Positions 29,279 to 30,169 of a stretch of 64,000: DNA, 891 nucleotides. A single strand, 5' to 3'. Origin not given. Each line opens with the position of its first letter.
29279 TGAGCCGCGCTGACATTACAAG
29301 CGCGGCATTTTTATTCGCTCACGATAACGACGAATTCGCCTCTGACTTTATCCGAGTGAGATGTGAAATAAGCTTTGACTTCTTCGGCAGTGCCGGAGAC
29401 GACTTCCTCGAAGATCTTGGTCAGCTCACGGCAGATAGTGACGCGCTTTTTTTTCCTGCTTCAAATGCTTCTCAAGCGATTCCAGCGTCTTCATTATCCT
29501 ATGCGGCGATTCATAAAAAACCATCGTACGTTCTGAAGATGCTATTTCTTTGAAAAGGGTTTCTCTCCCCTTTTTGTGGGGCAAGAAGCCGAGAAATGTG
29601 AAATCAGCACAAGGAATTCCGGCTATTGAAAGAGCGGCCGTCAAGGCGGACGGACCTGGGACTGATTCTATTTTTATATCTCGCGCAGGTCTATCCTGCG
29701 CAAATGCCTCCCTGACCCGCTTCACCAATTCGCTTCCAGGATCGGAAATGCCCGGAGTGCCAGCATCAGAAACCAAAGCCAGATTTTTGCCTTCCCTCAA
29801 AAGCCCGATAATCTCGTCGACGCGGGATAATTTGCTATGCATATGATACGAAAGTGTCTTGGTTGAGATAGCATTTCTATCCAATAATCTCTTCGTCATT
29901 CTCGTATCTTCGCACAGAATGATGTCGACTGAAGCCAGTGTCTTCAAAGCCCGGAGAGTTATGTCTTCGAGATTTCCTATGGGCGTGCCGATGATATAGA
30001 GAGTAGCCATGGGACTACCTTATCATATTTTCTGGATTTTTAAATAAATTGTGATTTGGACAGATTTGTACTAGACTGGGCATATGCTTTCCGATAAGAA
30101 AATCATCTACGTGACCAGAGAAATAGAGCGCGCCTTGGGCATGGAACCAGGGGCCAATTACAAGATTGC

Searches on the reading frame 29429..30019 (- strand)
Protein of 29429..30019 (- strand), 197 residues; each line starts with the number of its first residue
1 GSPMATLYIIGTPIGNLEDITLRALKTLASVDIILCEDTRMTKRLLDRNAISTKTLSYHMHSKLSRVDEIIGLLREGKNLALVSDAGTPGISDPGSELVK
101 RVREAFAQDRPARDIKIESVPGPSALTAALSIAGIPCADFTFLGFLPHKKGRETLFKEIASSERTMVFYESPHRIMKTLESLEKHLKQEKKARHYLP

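Call 49: search_protein_families(library=ncbifam, proteins=[window:29429-30019:-], max_evalue=0.001)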
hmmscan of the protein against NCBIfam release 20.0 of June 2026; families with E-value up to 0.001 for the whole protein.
window:29429-30019:- (197 aa): 15 families
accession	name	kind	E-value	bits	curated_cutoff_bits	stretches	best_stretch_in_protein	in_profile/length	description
TIGR00096.1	TIGR00096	equivalog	2.6e-61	207.5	167.9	1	7-190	2-180/275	16S rRNA (cytidine(1402)-2'-O)-methyltransferase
NF011570.0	PRK14994.1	equivalog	2e-49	168.4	502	1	5-188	12-188/287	16S rRNA (cytidine(1402)-2'-O)-methyltransferase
TIGR01466.1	cobJ_cbiH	equivalog_domain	9.5e-11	41.7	246.35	1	7-171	1-160/239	precorrin-3B C(17)-methyltransferase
NF004455.0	PRK05787.1-3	equivalog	3e-09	36.8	258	1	6-173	2-159/221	cobalt-precorrin-7 (C(5))-methyltransferase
TIGR01467.1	cobI_cbiL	equivalog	4.8e-07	29.4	163.25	1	6-189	2-193/230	precorrin-2 C(20)-methyltransferase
NF004423.0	PRK05765.1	equivalog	7.4e-07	28.9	332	1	4-171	2-164/247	precorrin-3B C(17)-methyltransferase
TIGR01465.1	cobM_cbiF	equivalog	6e-06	25.7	259.65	1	8-185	2-177/247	precorrin-4 C(11)-methyltransferase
NF004790.0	PRK06136.1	subfamily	8.7e-06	25.5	198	1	4-189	3-191/250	uroporphyrinogen-III C-methyltransferase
TIGR01469.1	cobA_cysG_Cterm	equivalog_domain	1e-05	25.4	185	0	112-189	104-188/238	uroporphyrinogen-III C-methyltransferase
NF012022.0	PRK15478.1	equivalog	1.7e-05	24.4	425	1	7-142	2-129/241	precorrin-3B C(17)-methyltransferase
NF004459.0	PRK05787.2-2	equivalog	1.9e-05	24.4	298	1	5-168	2-152/210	cobalt-precorrin-7 (C(5))-methyltransferase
NF004460.0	PRK05787.2-3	equivalog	0.00018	21.1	291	1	7-169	2-149/207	cobalt-precorrin-7 (C(5))-methyltransferase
TIGR02467.1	CbiE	equivalog_domain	0.00081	18.9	92.9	0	9-182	1-162/204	precorrin-6y C5,15-methyltransferase (decarboxylating) subunit CbiE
NF007922.1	PRK10637.1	equivalog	0.00085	18.4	400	0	6-186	218-400/450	siroheme synthase CysG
NF004648.0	PRK05991.1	equivalog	0.00095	18.8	391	0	6-141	4-133/254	precorrin-3B C(17)-methyltransferase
